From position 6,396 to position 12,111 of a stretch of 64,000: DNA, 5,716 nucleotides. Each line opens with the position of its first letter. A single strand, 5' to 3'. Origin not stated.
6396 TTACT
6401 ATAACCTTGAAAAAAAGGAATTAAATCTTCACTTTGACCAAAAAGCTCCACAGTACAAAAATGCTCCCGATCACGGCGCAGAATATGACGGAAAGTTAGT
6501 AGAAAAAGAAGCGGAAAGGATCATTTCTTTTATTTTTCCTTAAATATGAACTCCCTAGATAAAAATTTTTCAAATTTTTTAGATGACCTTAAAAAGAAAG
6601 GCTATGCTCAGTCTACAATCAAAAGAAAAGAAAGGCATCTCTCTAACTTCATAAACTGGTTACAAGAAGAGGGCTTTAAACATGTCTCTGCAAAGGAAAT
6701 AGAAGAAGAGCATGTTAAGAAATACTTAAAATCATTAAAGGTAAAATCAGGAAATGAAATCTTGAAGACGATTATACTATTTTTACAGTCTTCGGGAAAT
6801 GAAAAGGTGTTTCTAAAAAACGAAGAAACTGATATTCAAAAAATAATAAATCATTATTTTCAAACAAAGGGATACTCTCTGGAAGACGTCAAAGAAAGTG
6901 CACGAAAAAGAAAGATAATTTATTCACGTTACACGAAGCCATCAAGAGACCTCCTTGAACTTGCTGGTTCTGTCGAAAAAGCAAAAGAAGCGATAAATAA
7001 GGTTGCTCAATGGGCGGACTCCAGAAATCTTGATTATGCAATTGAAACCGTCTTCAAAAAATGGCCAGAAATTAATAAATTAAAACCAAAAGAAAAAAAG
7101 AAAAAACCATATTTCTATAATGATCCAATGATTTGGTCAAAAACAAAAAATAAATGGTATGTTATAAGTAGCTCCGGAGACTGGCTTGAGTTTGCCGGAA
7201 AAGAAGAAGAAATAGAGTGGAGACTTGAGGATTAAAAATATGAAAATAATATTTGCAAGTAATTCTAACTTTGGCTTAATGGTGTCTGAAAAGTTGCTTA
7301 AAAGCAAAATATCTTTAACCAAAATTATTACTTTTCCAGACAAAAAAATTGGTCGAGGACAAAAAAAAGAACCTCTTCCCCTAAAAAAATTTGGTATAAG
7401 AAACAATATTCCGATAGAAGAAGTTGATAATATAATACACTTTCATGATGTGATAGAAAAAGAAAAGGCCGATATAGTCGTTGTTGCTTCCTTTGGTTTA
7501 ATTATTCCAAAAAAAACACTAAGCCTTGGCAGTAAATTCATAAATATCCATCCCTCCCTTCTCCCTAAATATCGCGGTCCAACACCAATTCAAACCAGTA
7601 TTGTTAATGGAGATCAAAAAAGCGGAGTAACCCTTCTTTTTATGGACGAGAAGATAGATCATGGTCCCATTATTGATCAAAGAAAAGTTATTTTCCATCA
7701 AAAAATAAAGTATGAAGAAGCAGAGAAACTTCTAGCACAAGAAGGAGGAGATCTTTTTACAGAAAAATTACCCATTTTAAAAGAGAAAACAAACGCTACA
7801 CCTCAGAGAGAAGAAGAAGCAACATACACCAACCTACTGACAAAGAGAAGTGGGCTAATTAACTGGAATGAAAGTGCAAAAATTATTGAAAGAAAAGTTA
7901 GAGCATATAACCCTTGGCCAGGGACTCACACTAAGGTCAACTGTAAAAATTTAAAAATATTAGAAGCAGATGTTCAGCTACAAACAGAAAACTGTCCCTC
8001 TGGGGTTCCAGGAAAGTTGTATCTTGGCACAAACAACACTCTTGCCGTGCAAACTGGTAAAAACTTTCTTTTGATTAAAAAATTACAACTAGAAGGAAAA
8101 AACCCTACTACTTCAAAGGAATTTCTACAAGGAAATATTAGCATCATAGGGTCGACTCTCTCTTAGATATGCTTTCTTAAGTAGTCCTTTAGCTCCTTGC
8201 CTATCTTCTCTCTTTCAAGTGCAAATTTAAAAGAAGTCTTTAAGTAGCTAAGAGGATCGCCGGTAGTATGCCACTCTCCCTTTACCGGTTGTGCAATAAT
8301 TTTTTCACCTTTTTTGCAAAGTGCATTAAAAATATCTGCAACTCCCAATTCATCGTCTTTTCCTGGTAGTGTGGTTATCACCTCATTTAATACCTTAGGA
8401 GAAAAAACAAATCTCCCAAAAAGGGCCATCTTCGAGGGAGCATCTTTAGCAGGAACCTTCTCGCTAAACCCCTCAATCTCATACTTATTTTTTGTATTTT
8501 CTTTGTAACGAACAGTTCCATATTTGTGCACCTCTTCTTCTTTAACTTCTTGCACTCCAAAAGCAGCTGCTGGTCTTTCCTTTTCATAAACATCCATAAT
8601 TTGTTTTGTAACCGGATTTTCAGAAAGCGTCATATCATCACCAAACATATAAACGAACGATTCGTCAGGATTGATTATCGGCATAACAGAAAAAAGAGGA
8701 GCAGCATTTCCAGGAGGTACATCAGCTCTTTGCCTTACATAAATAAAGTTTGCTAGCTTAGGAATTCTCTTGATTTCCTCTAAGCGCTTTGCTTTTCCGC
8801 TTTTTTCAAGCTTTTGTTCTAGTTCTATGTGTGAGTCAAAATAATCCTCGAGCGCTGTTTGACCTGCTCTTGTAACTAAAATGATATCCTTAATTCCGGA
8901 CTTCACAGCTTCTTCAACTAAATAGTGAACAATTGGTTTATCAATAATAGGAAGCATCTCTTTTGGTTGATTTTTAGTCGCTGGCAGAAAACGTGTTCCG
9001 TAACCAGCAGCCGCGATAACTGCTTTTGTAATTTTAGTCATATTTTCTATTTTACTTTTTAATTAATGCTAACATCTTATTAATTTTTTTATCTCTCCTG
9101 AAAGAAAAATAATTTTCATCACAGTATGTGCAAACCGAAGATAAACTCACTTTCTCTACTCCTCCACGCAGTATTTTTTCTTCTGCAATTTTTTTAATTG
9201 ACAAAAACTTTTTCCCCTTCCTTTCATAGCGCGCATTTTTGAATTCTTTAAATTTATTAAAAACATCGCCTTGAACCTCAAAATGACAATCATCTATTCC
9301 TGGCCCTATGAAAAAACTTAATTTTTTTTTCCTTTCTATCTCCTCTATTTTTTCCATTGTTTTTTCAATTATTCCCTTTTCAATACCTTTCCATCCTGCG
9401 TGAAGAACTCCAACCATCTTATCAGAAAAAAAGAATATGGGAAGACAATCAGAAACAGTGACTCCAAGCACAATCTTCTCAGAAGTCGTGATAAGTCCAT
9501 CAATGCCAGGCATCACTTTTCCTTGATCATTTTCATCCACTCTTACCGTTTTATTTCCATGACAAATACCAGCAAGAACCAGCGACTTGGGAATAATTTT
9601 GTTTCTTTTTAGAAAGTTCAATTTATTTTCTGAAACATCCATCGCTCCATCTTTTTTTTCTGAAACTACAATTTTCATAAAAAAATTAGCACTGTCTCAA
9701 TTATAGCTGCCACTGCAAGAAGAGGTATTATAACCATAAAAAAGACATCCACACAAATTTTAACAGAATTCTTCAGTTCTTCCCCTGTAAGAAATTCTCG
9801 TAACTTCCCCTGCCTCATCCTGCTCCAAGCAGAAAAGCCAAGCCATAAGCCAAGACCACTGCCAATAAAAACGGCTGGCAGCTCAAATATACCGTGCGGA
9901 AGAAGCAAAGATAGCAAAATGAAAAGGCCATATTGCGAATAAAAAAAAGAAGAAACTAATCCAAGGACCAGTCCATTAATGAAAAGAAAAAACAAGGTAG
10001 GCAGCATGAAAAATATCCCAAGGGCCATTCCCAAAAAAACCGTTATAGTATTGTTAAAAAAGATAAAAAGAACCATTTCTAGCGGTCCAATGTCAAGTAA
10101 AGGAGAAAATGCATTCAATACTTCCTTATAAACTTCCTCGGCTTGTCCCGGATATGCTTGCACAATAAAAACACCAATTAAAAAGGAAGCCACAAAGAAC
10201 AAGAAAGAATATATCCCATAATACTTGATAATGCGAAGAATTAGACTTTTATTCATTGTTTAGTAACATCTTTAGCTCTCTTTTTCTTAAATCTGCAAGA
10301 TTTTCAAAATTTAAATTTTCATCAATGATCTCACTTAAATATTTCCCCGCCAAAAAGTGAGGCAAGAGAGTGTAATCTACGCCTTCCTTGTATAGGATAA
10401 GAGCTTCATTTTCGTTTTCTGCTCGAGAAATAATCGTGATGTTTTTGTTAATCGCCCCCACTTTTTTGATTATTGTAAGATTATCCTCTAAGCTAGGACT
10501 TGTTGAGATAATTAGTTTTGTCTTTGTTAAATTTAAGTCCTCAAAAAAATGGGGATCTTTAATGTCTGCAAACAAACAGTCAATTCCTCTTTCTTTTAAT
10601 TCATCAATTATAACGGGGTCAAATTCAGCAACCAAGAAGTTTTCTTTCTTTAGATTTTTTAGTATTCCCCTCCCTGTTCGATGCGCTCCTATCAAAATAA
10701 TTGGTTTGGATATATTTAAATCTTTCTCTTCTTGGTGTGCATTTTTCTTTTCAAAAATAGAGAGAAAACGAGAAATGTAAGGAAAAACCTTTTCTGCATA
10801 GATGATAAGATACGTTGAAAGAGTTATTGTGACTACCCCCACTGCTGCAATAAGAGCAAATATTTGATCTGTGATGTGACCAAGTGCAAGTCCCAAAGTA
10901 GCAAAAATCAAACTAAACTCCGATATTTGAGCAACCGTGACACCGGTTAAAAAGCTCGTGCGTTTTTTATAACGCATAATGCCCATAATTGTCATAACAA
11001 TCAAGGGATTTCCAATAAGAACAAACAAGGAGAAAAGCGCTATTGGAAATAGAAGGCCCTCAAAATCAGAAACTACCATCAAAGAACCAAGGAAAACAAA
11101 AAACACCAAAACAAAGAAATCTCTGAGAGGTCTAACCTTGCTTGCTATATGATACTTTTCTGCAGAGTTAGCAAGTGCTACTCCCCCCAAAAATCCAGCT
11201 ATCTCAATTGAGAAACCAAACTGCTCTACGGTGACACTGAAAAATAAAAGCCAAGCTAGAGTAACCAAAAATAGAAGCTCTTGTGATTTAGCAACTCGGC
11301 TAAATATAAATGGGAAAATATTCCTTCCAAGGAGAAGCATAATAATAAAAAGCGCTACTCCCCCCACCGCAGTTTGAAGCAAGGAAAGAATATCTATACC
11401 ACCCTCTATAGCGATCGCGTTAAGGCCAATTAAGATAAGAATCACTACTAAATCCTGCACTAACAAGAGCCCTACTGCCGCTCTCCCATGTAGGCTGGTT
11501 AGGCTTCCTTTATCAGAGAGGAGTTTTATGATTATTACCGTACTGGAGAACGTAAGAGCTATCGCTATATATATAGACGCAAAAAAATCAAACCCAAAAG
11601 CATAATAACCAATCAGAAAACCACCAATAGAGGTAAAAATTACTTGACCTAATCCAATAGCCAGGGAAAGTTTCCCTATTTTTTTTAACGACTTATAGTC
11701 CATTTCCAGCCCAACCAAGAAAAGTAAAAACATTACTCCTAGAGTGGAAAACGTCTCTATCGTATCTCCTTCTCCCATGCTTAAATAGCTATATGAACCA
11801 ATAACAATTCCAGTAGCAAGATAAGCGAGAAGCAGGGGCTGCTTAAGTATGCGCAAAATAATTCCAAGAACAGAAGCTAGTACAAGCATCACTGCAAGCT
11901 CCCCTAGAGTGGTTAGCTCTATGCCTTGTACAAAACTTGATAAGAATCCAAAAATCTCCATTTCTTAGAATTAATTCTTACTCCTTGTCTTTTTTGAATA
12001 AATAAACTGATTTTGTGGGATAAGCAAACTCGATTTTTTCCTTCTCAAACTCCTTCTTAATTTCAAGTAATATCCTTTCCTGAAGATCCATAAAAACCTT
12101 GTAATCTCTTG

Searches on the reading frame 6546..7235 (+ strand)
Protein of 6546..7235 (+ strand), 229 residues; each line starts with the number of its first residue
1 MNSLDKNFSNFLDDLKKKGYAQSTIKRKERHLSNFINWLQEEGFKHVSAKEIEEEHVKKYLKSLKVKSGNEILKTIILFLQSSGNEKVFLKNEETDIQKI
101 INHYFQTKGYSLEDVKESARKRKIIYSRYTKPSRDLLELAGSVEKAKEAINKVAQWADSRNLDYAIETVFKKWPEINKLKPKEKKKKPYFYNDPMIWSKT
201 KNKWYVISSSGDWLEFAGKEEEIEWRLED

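Call 9: search_protein_families(library=pfam, proteins=[window:6546-7235:+], max_evalue=0.00001)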
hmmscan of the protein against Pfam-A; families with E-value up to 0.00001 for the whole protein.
window:6546-7235:+ (229 aa): 0 families

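Call 37: search_protein_families(library=pfam, proteins=[window:6546-7235:+], max_evalue=0.001)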
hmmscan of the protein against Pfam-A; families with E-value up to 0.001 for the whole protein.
window:6546-7235:+ (229 aa): 2 families
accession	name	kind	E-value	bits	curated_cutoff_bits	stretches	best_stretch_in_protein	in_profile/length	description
PF13495.12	Phage_int_SAM_4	-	1.1e-05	26.2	27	1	10-67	4-56/85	Phage integrase, N-terminal SAM-like domain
PF02899.23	Phage_int_SAM_1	-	0.00023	21.8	22.3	1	10-70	3-66/83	Phage integrase, N-terminal SAM-like domain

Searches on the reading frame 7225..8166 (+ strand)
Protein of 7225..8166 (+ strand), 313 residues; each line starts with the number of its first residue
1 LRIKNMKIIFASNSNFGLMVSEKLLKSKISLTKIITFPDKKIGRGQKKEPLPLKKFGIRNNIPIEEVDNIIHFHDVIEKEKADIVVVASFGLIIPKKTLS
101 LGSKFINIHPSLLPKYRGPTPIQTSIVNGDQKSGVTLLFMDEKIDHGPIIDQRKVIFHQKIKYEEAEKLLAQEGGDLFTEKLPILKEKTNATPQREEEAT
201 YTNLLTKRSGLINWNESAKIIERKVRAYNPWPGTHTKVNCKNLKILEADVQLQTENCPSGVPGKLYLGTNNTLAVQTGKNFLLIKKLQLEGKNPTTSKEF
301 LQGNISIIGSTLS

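Call 9: search_protein_families(library=pfam, proteins=[window:7225-8166:+], max_evalue=0.00001)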
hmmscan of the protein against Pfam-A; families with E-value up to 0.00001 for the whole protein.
window:7225-8166:+ (313 aa): 2 families
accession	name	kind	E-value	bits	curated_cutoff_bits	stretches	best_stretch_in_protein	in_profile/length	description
PF00551.24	Formyl_trans_N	-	8.6e-29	101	26.1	1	8-174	3-173/181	Formyl transferase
PF02911.23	Formyl_trans_C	-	5.9e-24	84.6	21.1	1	205-303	2-98/100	Formyl transferase, C-terminal domain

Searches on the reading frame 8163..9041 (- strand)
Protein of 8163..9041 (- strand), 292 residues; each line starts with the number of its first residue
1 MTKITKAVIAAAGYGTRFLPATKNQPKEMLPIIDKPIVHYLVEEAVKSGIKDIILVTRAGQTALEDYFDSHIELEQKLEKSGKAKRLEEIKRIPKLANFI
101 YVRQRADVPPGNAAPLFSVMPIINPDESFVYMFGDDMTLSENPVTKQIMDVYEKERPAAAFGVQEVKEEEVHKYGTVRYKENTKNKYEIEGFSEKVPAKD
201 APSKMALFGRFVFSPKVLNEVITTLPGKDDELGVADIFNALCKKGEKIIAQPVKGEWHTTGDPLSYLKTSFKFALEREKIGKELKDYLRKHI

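Call 9: search_protein_families(library=pfam, proteins=[window:8163-9041:-], max_evalue=0.00001)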
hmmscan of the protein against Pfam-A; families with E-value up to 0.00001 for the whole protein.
window:8163-9041:- (292 aa): 1 family
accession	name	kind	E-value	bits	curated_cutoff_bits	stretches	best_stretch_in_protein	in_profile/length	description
PF00483.29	NTP_transferase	-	2.5e-27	96.5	21.2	1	6-270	1-239/245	Nucleotidyl transferase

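Call 38: search_protein_families(library=ncbifam, proteins=[window:8163-9041:-], max_evalue=0.00001)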
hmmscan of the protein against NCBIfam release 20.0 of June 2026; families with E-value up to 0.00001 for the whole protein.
window:8163-9041:- (292 aa): 19 families
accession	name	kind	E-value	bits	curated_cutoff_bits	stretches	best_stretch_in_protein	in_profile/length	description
TIGR01099.1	galU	equivalog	4.6e-77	259.1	326.8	1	4-269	1-261/261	UTP--glucose-1-phosphate uridylyltransferase GalU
NF009928.0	PRK13389.1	equivalog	7.6e-46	156.6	548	1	2-291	6-297/302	UTP--glucose-1-phosphate uridylyltransferase GalU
NF007516.0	PRK10122.1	equivalog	6.9e-38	130.5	534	1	5-290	4-293/297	UTP--glucose-1-phosphate uridylyltransferase GalF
TIGR01105.1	galF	equivalog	4.4e-33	114.7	659.2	1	5-289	4-292/297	GalU regulator GalF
TIGR03992.1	Arch_glmU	subfamily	1.9e-27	96.2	292.1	2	6-84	2-86/393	bifunctional sugar-1-phosphate nucleotidylyltransferase/acetyltransferase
TIGR01208.1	rmlA_long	equivalog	6.5e-24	84.5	320.25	1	6-270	1-231/353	glucose-1-phosphate thymidylyltransferase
NF041313.1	UDPGP_AglF_Halo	equivalog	3.2e-21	75.8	400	2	101-261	75-222/234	UTP--glucose-1-phosphate uridylyltransferase AglF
NF041173.1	Sug_nt_acttase_Thmprot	equivalog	5.8e-16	58.4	600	1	6-279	2-232/405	bifunctional sugar-1-phosphate nucleotidylyltransferase/acetyltransferase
TIGR01207.1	rmlA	equivalog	7.6e-13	48.2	360.65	1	6-62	1-57/286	glucose-1-phosphate thymidylyltransferase RfbA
NF052502.1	man1P_GTase_Rv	exception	3.8e-12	45.7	440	1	6-78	2-74/352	mannose-1-phosphate guanylyltransferase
NF012024.0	PRK15480.1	equivalog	4.7e-12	45.6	588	1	3-61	2-60/292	glucose-1-phosphate thymidylyltransferase RfbA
NF003670.0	PRK05293.1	equivalog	2.2e-10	40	470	1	6-278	6-263/382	glucose-1-phosphate adenylyltransferase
TIGR02623.1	G1P_cyt_trans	equivalog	1e-09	38.3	300.25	1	6-246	2-219/255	glucose-1-phosphate cytidylyltransferase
NF045761.1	NAMPUrTaseMurU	equivalog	3e-09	37.1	250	1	6-88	2-84/226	N-acetylmuramate alpha-1-phosphate uridylyltransferase MurU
TIGR01173.1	glmU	equivalog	9.4e-09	34.6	366.85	1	6-109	2-76/452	bifunctional UDP-N-acetylglucosamine diphosphorylase/glucosamine-1-phosphate N-acetyltransferase GlmU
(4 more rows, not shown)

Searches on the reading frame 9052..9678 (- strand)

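Call 9: search_protein_families(library=pfam, proteins=[window:9052-9678:-], max_evalue=0.00001)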
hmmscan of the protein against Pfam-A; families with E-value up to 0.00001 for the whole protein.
window:9052-9678:- (208 aa): 1 family
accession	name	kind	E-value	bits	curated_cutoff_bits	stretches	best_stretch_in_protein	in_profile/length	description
PF02578.20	Cu-oxidase_4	-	1.1e-44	153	22.9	1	8-206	21-237/238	Multi-copper polyphenol oxidoreductase laccase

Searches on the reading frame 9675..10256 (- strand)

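Call 9: search_protein_families(library=pfam, proteins=[window:9675-10256:-], max_evalue=0.00001)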
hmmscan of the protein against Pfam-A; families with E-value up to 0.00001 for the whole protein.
window:9675-10256:- (193 aa): 1 family
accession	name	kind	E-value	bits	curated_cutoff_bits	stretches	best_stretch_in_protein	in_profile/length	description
PF01944.22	SpoIIM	-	4.9e-31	108.3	26.9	1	17-189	1-160/163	Stage II sporulation protein M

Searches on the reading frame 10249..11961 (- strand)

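Call 9: search_protein_families(library=pfam, proteins=[window:10249-11961:-], max_evalue=0.00001)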
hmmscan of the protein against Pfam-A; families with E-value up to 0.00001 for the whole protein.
window:10249-11961:- (570 aa): 2 families
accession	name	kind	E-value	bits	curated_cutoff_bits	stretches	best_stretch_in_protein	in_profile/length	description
PF00999.27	Na_H_Exchanger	-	3.8e-51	174.6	26.2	1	27-383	2-371/375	Sodium/hydrogen exchanger, transmembrane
PF02254.24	TrkA_N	-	1.1e-18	68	23.8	1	421-534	1-116/116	TrkA-N domain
